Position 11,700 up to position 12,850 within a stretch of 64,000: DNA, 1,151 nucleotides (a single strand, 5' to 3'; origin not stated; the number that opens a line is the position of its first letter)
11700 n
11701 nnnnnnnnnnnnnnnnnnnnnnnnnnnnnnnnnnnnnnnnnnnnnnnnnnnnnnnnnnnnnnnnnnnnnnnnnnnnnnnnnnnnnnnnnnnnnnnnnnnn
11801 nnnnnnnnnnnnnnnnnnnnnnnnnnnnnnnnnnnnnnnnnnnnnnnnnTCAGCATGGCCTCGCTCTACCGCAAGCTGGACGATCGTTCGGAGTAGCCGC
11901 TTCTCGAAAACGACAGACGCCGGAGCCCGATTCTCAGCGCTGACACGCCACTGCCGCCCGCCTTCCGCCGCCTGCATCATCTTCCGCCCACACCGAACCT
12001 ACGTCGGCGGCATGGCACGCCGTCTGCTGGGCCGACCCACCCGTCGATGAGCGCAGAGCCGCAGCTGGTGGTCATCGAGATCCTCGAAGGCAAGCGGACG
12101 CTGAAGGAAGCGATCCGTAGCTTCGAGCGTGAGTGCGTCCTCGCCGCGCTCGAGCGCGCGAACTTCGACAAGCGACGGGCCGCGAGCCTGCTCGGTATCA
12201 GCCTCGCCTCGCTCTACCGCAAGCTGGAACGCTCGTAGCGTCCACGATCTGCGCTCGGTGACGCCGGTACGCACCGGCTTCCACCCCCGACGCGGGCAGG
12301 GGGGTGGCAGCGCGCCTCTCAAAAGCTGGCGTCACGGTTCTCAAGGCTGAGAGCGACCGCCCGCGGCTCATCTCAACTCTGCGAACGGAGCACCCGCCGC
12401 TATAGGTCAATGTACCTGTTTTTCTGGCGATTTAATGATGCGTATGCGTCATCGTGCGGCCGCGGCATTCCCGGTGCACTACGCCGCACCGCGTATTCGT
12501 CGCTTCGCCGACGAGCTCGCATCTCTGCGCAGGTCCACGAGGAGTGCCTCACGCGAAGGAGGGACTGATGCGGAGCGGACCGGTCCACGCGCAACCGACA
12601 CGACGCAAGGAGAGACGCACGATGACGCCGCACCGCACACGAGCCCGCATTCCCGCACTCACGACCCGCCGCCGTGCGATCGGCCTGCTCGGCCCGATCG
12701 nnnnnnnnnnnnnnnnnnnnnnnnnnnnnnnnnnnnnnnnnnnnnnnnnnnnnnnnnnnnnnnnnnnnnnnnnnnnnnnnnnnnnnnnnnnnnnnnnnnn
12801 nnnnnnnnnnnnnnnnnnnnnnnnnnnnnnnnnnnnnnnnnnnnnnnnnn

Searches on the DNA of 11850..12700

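Call 73: search_rna_families(source=window, start=11850, end=12700, threshold=evalue, max_evalue=1)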
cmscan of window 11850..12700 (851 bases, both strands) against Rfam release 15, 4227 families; matches with E-value up to 1: 1.
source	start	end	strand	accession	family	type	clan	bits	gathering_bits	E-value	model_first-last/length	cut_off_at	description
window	11850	12020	-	RF00461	IRES_VEGF_A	Cis-reg; IRES;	-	19.3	160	0.053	1-187/308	3'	Vascular endothelial growth factor (VEGF) IRES A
